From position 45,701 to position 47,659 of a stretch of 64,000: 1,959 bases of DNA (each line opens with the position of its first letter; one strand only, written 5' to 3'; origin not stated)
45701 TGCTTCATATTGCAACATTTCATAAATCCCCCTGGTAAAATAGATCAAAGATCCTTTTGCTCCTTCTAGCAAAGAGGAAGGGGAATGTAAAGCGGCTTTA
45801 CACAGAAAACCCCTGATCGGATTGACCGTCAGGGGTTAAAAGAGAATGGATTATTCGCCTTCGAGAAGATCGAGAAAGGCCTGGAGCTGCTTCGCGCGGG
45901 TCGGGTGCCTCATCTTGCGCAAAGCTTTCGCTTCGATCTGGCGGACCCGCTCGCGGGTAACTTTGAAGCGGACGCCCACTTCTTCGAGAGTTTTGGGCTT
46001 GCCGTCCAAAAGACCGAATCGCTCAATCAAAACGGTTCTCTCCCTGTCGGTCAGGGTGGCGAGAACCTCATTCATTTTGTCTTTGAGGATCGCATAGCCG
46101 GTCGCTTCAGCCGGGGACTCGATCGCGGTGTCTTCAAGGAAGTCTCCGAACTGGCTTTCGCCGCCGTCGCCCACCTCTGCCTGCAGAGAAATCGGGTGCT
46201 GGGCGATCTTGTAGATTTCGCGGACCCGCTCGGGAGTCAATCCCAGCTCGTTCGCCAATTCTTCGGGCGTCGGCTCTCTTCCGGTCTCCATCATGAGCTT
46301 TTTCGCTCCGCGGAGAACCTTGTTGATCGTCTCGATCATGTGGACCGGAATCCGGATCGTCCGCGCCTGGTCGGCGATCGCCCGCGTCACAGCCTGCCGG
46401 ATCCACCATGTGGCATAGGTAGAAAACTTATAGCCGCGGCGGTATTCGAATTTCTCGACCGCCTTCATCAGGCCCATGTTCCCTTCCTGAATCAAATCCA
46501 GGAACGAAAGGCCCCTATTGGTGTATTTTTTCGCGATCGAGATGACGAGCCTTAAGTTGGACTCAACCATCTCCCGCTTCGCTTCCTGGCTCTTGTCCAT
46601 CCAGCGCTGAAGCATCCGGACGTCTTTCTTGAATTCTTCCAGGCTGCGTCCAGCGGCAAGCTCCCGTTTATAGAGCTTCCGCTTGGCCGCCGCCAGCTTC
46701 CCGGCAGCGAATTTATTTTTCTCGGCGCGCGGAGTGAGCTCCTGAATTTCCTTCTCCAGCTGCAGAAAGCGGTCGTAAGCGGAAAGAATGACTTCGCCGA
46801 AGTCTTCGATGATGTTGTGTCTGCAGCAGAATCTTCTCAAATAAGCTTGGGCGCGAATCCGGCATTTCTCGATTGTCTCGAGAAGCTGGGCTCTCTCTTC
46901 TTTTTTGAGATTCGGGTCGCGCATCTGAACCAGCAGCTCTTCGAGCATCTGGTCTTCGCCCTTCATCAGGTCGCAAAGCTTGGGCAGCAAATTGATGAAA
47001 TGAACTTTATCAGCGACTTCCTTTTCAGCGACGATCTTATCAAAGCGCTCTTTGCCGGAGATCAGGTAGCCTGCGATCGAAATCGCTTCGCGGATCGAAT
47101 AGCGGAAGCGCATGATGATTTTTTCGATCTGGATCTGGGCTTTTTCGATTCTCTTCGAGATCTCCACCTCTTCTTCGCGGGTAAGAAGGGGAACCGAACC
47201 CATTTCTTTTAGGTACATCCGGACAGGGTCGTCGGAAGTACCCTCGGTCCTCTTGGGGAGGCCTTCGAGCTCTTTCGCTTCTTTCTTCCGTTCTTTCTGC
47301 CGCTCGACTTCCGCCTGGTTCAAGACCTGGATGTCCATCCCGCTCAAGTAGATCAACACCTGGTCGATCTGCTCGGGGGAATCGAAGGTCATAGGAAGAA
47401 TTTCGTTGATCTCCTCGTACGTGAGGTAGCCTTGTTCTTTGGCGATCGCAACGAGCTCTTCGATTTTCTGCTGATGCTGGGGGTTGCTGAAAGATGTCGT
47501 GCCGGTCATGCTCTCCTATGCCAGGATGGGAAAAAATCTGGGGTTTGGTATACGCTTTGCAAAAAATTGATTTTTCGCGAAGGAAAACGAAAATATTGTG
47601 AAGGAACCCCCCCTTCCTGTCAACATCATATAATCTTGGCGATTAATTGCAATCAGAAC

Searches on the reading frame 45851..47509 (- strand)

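Call 72: search_protein_families(library=pfam, proteins=[window:45851-47509:-], max_evalue=0.0001)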
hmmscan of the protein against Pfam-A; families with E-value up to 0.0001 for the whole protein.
window:45851-47509:- (552 aa): 5 families
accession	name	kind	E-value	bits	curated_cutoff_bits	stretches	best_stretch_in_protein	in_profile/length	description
PF04539.22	Sigma70_r3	-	1.7e-26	92.5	25.3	1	393-469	1-77/78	Sigma-70 region 3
PF04542.20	Sigma70_r2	-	6.2e-24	84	24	1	314-384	1-71/71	Sigma-70 region 2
PF04545.22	Sigma70_r4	-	3.2e-21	75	24.1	1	482-535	1-50/50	Sigma-70, region 4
PF03979.19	Sigma70_r1_1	-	1.1e-18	67.4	22.5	1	11-78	2-67/81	Sigma-70 factor, region 1.1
PF00140.25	Sigma70_r1_2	-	1.4e-15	57.4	22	1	94-123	1-30/34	Sigma-70 factor, region 1.2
